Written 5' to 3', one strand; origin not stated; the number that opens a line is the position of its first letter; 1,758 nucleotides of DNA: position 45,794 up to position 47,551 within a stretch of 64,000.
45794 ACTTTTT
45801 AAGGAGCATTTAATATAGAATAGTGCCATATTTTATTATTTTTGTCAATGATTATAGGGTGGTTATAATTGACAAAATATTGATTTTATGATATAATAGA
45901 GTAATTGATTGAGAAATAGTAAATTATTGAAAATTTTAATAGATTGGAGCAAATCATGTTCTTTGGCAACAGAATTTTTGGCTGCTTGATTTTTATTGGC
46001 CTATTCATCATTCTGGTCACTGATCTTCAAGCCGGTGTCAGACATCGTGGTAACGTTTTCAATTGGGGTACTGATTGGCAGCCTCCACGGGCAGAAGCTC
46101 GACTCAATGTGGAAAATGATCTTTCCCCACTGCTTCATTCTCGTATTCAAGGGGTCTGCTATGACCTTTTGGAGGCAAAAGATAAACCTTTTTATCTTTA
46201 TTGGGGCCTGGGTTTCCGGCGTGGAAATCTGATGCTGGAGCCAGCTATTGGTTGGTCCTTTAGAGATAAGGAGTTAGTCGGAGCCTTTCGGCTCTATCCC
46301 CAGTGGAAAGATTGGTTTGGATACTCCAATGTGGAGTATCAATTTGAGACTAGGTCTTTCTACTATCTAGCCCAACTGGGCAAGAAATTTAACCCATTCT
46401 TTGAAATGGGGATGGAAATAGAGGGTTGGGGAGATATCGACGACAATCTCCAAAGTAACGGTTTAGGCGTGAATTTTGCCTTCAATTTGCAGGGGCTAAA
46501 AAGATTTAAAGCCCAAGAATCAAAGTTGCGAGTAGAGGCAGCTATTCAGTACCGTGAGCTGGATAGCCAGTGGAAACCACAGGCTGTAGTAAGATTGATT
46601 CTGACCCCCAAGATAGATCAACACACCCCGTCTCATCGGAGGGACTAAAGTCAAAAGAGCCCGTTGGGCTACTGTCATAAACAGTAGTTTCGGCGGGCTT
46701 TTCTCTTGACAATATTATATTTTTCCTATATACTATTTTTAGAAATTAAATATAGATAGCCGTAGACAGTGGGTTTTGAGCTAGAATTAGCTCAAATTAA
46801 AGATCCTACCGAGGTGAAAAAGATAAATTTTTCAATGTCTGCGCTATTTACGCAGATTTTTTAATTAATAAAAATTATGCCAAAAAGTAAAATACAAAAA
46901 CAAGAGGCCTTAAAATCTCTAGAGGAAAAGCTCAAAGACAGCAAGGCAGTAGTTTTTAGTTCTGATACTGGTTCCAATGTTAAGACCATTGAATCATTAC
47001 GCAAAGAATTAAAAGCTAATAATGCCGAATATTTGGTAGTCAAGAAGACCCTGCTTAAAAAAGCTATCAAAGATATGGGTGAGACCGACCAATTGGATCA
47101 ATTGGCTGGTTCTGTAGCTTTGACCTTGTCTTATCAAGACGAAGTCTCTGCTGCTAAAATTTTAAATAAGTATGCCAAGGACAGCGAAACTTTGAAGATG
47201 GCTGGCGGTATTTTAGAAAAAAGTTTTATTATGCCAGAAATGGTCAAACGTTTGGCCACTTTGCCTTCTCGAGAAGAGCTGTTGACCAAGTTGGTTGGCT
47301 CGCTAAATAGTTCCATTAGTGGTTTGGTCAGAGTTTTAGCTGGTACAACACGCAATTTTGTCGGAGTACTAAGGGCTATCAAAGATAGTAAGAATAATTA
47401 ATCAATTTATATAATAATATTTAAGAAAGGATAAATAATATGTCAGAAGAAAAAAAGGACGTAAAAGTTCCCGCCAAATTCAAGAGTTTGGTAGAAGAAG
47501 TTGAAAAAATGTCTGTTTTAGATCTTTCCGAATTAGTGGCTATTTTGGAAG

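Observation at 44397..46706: G+C-rich two-gene island (LysM membrane protein and beta-rich protein) wedged between mltG and the rplJ promoter/leader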

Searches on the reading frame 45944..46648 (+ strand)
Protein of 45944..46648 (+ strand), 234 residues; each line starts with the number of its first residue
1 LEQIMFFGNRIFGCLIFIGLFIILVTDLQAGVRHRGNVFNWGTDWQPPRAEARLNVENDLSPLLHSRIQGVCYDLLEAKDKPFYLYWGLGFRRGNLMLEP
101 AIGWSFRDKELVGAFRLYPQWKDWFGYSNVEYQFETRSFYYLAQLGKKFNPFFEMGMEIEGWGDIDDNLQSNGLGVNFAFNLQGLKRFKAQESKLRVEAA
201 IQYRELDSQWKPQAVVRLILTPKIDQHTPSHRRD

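Call 5: search_protein_families(library=pfam, proteins=[window:45944-46648:+], max_evalue=0.1)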
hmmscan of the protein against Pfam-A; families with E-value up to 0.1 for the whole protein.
window:45944-46648:+ (234 aa): 0 families

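Call 6: search_protein_families(library=phrogs, proteins=[window:45944-46648:+], max_evalue=0.1)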
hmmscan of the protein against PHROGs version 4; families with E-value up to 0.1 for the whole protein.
window:45944-46648:+ (234 aa): 0 families

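Call 7: search_protein_families(library=ncbifam, proteins=[window:45944-46648:+], max_evalue=0.1)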
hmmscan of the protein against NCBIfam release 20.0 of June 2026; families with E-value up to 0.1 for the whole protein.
window:45944-46648:+ (234 aa): 0 families

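Call 9: find_homologous_proteins(query=window:45944-46648:+)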
Query window:45944-46648:+ (234 aa): 8 proteins with E <= 0.001 among 134 candidates.
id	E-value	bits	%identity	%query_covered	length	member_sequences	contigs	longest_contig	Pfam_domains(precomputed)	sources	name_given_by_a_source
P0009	5.8e-150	516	100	94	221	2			-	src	-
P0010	1.8e-127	442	80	98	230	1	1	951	-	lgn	-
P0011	2.9e-99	349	68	95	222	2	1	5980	-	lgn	-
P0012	2.4e-75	271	60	85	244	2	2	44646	-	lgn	-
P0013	3.1e-75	271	59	87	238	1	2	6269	-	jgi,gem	-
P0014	1.6e-72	262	50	100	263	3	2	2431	-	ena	-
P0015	8.7e-66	240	50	96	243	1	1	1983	-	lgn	-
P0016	9.5e-61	223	46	92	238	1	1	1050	-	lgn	-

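Call 18: find_encoding_contigs(protein=P0012, flank=8000, max_places=2)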
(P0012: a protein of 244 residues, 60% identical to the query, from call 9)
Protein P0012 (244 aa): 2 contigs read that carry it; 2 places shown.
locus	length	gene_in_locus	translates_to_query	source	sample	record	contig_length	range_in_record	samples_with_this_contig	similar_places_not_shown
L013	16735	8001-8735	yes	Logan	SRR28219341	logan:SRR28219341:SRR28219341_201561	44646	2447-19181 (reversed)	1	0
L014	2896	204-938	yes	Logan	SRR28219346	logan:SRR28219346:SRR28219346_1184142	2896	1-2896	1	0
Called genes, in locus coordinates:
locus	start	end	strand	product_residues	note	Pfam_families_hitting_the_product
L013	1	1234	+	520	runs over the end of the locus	PF01676:Metalloenzyme, PF06415:iPGM_N, PF00884:Sulfatase, PF01663:Phosphodiest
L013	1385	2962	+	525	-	PF01676:Metalloenzyme, PF06415:iPGM_N, PF00884:Sulfatase (weak)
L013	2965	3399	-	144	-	PF02681:DUF212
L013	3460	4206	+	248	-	PF02673:BacA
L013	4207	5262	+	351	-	PF00483:NTP_transferase, PF22640:ManC_GMP_beta-helix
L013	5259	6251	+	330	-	PF02618:YceG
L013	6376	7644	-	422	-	-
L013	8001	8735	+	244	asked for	-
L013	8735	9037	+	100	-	PF09650:PHA_gran_rgn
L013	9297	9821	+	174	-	PF00466:Ribosomal_L10, PF27436:RL10_C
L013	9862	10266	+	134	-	PF16320:Ribosomal_L12_N, PF00542:Ribosomal_L12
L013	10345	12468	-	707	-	-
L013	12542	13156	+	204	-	-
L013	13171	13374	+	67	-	-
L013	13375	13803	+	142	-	-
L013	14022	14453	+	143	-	PF02381:MraZ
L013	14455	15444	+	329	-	PF01795:Methyltransf_5, PF05175:MTS (faint), PF13847:Methyltransf_31 (faint)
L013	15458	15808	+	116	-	-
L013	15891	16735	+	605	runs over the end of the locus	PF03717:PBP_dimer, PF00905:Transpeptidase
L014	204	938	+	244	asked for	-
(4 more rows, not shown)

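Call 19: find_encoding_contigs(protein=P0013, flank=6000, max_places=2)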
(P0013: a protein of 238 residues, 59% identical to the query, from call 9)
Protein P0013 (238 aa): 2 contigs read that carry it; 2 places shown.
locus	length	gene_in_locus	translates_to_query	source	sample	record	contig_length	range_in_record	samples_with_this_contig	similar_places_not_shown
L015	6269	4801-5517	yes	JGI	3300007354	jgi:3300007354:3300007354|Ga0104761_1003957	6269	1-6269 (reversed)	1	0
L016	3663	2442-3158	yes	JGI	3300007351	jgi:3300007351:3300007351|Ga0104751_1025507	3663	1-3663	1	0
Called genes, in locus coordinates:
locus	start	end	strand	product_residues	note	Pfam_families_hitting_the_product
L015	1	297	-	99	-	?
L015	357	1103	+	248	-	PF02673:BacA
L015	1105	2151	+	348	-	PF00483:NTP_transferase, PF22640:ManC_GMP_beta-helix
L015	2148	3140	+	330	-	PF02618:YceG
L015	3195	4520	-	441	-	-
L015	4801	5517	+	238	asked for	-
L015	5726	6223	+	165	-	PF00466:Ribosomal_L10, PF27436:RL10_C (faint)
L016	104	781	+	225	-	PF02618:YceG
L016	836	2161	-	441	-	-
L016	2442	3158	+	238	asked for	-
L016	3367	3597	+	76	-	PF00466:Ribosomal_L10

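Call 34: predict_structure(alignment_id=A2)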
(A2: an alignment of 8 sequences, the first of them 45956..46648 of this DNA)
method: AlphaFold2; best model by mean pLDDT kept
length: 230 residues; sequences in the alignment: 8
mean_pLDDT: 78.2   pTM: 0.74
mean pLDDT of the five models: 78.2, 77.3, 72.7, 67.1, 59.9
residues with pLDDT >= 90: 73; 70-90: 93; 50-70: 41; < 50: 23
segments of 3 or more residues with pLDDT < 50: 1-4, 26-35, 222-230
pLDDT, mean of each block of 10 residues (from residue 1): 49 65 50 53 84 86 89 77 94 95 92 92 93 91 90 90 74 83 63 87 81 82 37
secondary structure, 60 per line:
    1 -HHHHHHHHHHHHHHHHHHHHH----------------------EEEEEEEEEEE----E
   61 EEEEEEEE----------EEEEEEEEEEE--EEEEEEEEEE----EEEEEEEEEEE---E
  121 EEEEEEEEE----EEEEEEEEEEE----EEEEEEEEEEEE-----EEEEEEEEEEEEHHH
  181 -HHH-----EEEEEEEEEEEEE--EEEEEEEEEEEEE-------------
elements in order: H2-22 E45-55 E60-68 E79-89 E92-101 E106-116 E120-129 E134-144 E149-160 E166-177 E190-202 E205-217
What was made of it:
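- On Outer-membrane beta-barrel porin (KdgM-like): Residues 23-44 have low confidence and might form a twelfth strand (call 34).
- Checked: Beta-rich protein: confirmed by the structure model (call 34).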

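Call 38: fold_search(model_id=the predicted structure, library=pdb)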
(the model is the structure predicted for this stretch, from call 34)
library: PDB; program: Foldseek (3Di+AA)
matches with E <= 10: 755; with E <= 0.001: 9
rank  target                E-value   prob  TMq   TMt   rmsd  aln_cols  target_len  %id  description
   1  7nie_C                1.0e-05  1.00  0.22  0.18  12.1       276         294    7  putative glycerol kinase-like proteins anchored on an array of voltage dependent anion channels in the outer mitochond (released 2021-10-13)
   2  6g6u_A                1.8e-05  1.00  0.26  0.22  11.0       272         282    8  The dynamic nature of the VDAC1 channels in bilayers: human VDAC1 at 2.7 Angstrom resolution (released 2019-04-10)
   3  6g73_B                5.7e-05  0.99  0.24  0.20  11.2       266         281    8  The dynamic nature of the VDAC1 channels in bilayers: human VDAC1 at 3.3 Angstrom resolution (released 2019-04-24)
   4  5xdn_B                1.1e-04  1.00  0.26  0.23  12.9       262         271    9  Crystal structure of human voltage-dependent anion channel 1 (hVDAC1) in P22121 space group (released 2017-06-28)
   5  9jvq_A                2.9e-04  0.98  0.24  0.20  14.3       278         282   10  Yeast Mitochondrial PORIN complex (released 2025-08-13)
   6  4bum                  2.9e-04  0.95  0.21  0.18  12.1       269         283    9  Crystal structure of the Voltage Dependant Anion Channel 2 from zebrafish. (released 2014-03-26)
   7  3emn                  4.5e-04  0.99  0.26  0.22  11.5       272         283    8  The Crystal Structure of Mouse VDAC1 at 2.3 A resolution (released 2008-12-16)
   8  9etm_A                8.9e-04  0.97  0.25  0.21  16.1       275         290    8  cryoEM structure of the Drosophila melanogaster TOM core complex (released 2024-12-04)
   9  5xdo_A                8.9e-04  0.96  0.24  0.20  14.8       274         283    8  Crystal structure of human voltage-dependent anion channel 1 (hVDAC1) in C222 space group (released 2017-06-28)
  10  7vc4_B                1.0e-03  0.99  0.26  0.21  15.9       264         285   11  Tom complex with Tom22 and Tom20 subunits (released 2022-09-07)
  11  6ucu_A                1.0e-03  0.77  0.19  0.16  15.3       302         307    8  Cryo-EM structure of the mitochondrial TOM complex from yeast (dimer) (released 2019-11-06)
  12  2k4t_MODEL_1_A        1.2e-03  0.93  0.21  0.18  13.9       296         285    9  Solution structure of human VDAC-1 in LDAO micelles (released 2008-09-09)
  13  5xdo_B                1.3e-03  0.99  0.26  0.24  13.4       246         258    8  Crystal structure of human voltage-dependent anion channel 1 (hVDAC1) in C222 space group (released 2017-06-28)
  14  6ucv_a                1.6e-03  0.99  0.32  0.24  14.6       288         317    9  Cryo-EM structure of the mitochondrial TOM complex from yeast (tetramer) (released 2019-11-06)
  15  5xdn_A                1.6e-03  0.84  0.19  0.17  11.3       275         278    8  Crystal structure of human voltage-dependent anion channel 1 (hVDAC1) in P22121 space group (released 2017-06-28)
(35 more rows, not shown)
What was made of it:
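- On Outer-membrane beta-barrel porin (KdgM-like): Fold matches are all membrane barrels (call 38).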

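Call 42: find_related_loci(query=A2, collection=genome_contigs, flank=8000)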
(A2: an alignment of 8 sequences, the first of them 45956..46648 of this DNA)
Query A2 (230 aa) in genome_contigs; peptide patterns used: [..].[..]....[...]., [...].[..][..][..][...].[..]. (x = any residue, [..] = any of these).
38 stretches matched a pattern; 2 encode a relative of the query (tblastn E <= 1e-3); 2 distinct loci.
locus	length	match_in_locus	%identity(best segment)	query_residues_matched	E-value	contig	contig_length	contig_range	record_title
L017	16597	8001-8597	57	27-229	2e-73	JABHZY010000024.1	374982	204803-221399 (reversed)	MAG: Candidatus Komeilibacteria bacterium isolate SI047_bin95 k141_1450149, whole genome shotgun sequence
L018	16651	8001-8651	54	15-229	5e-77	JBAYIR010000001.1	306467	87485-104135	MAG: Patescibacteria group bacterium isolate SO_2016_GW1_35 scaffold00044_OW334_2016, whole genome shotgun sequence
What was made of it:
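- Tried and rejected: The B alignment was used instead (call 42).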

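Call 47: search_protein_families(library=pfam, proteins=[L013:8735-9037:+], max_evalue=0.01)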
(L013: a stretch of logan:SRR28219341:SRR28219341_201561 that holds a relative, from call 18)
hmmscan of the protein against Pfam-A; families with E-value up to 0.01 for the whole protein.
L013:8735-9037:+ (100 aa): 1 family
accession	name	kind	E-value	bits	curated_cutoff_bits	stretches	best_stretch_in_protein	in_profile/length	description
PF09650.15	PHA_gran_rgn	-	2.3e-14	53.9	26.6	1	4-98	1-86/87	Putative polyhydroxyalkanoic acid system protein (PHA_gran_rgn)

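Call 49: search_solved_structures(query=A2, max_evalue=10)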
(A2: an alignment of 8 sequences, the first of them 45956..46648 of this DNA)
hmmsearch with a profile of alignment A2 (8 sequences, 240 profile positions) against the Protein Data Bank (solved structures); distinct sequences matched with E-value up to 10: 0.

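Call 50: find_homologous_proteins(query=A2, max_evalue=0.01)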
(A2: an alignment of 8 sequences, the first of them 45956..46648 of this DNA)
Query A2 (8 sequences) (230 aa, profile of the alignment): 13 proteins with E <= 0.01 among 4397 candidates.
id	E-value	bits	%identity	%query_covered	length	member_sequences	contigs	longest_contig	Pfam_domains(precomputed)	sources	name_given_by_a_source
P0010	6.0e-119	414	80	100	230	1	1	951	-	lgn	-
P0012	1.0e-116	407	60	87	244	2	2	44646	-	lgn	-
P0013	3.6e-116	405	59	89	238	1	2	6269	-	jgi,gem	-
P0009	1.7e-115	402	100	96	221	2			-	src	-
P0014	2.2e-113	396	50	97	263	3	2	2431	-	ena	-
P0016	1.8e-110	386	46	93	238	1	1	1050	-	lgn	-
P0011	3.7e-110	385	68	97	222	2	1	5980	-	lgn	-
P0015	1.3e-109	383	50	97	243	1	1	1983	-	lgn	-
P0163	2.7e-106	372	53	95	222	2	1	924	-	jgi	jgi:hypothetical protein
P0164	3.9e-99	349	55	94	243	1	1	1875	-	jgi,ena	-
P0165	9.4e-96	338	56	88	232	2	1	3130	-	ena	-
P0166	3.8e-94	333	49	100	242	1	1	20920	-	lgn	-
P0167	4.9e-93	329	58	87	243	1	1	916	-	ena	-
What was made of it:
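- B has no homolog outside this clade among 5.8 billion protein clusters or in 185,579 GTDB species genomes beyond two clade members (calls 42, 50), so no donor pool is visible.
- Tried and rejected: A profile search added only five more close relatives (call 50), and there was no PDB sequence hit (call 49).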

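Call 54: find_encoding_contigs(protein=P0166, flank=8000, max_places=2)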
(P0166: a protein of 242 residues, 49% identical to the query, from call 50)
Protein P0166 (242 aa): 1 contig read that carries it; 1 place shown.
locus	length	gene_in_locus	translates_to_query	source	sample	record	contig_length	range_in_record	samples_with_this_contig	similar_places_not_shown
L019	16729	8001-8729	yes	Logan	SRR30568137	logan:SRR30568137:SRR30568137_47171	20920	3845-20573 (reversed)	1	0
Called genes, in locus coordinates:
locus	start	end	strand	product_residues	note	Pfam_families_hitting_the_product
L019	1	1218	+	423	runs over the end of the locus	PF03952:Enolase_N, PF00113:Enolase_C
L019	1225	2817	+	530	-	PF01676:Metalloenzyme, PF00884:Sulfatase (faint), PF06415:iPGM_N, PF01663:Phosphodiest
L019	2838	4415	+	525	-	PF01676:Metalloenzyme, PF06415:iPGM_N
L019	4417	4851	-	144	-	PF02681:DUF212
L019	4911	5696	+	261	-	PF02673:BacA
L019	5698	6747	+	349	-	PF00483:NTP_transferase, PF22640:ManC_GMP_beta-helix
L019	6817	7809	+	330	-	PF02618:YceG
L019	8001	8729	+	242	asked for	-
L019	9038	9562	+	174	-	PF00466:Ribosomal_L10, PF27436:RL10_C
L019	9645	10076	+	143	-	PF16320:Ribosomal_L12_N, PF00542:Ribosomal_L12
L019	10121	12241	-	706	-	-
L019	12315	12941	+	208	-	-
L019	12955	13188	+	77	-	-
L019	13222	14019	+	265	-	-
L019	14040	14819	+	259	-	-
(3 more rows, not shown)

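Call 55: find_encoding_contigs(protein=P0165, flank=4000, max_places=2)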
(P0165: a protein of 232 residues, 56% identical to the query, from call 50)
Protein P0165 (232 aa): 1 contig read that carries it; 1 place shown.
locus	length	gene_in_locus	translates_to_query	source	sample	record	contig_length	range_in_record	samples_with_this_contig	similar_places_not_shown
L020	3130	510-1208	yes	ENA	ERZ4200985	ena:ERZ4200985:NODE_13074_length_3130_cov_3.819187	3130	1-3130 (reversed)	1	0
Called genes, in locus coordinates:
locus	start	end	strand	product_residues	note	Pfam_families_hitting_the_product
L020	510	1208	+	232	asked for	-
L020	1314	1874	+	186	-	PF01966:HD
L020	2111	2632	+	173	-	PF00466:Ribosomal_L10, PF27436:RL10_C (weak)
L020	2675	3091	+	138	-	PF16320:Ribosomal_L12_N, PF00542:Ribosomal_L12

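Call 56: find_encoding_contigs(protein=P0014, flank=4000, max_places=2)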
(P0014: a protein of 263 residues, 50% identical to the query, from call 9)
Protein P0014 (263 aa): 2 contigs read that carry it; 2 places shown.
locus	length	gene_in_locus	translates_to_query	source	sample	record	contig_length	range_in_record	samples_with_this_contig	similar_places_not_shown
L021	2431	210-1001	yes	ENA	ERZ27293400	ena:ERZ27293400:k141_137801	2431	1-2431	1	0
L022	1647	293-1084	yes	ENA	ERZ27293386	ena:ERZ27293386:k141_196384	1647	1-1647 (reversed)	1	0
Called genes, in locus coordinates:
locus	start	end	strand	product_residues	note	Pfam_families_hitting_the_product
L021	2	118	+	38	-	?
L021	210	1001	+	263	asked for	-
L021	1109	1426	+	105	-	-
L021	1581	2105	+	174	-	PF00466:Ribosomal_L10, PF27436:RL10_C (weak)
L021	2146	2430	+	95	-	?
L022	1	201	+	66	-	?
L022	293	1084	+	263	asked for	-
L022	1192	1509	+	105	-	-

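Call 59: find_related_loci(query=A2, collection=viral_contigs, flank=5000)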
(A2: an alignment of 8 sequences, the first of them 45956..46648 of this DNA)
Query A2 (230 aa) in viral_contigs; peptide patterns used: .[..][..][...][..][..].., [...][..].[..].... (x = any residue, [..] = any of these).
37 stretches matched a pattern, but none encodes a relative of the query by tblastn (E <= 1e-3).

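Call 76: search_protein_families(library=padloc, proteins=[window:45956-46648:+], max_evalue=0.1)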
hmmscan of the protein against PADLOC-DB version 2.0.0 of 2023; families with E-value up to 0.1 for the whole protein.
window:45956-46648:+ (230 aa): 0 families

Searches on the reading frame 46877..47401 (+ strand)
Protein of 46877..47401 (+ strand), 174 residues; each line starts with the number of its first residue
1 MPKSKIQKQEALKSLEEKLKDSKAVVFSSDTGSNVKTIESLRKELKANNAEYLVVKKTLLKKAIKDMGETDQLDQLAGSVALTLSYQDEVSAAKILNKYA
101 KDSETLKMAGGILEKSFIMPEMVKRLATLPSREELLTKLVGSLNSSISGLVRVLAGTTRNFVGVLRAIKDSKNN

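Call 5: search_protein_families(library=pfam, proteins=[window:46877-47401:+], max_evalue=0.1)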
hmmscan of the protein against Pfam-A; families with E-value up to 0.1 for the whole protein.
window:46877-47401:+ (174 aa): 4 families
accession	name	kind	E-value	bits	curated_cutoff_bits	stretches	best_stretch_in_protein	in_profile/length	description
PF00466.25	Ribosomal_L10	-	2.2e-19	69.8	22.8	1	5-101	3-100/100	Ribosomal protein L10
PF13870.11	CCDC113_CCDC96_CC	-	0.022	14.9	31.6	0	5-64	48-105/177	CCDC113/CCDC96, coiled-coil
PF14556.11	AF2331-like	-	0.028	15.4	27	1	1-78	1-73/91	AF2331-like protein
PF10805.13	DUF2730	-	0.05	14.2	24.9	0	87-136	17-66/102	Protein of unknown function (DUF2730)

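Call 61: find_related_loci(query=A5, collection=metagenome_contigs, flank=7000)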
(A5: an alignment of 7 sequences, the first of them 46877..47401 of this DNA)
Query A5 (174 aa) in metagenome_contigs; peptide patterns used: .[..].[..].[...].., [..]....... (x = any residue, [..] = any of these).
599 stretches matched a pattern (row limit reached: there are more); 265 encode a relative of the query (tblastn E <= 1e-3); the best 80 are kept; 80 distinct loci.
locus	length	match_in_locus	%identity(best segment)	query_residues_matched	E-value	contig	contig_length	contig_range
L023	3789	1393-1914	80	1-174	3e-89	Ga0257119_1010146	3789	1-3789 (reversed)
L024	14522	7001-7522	80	1-174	7e-89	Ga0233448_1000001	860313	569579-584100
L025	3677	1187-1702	80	1-172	7e-88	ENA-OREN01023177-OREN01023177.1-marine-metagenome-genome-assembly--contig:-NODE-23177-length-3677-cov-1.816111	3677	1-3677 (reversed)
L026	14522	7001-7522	74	1-174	6e-82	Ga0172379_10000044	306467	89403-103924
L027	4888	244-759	74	1-172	4e-80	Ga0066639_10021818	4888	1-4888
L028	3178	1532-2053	74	1-174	3e-75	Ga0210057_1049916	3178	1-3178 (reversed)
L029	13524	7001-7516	63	1-172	1e-69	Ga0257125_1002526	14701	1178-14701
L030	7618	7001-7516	63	1-172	1e-67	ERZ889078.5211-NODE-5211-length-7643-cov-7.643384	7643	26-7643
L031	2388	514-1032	58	1-173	5e-63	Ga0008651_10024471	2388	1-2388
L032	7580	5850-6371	63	1-173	5e-59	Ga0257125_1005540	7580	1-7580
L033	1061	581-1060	63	1-159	3e-56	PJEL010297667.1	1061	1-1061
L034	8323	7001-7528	50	1-172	5e-47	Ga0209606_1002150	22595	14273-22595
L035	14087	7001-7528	50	1-172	5e-47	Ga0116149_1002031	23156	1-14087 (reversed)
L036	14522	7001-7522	51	1-172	2e-46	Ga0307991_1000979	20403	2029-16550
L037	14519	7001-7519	49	1-172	8e-46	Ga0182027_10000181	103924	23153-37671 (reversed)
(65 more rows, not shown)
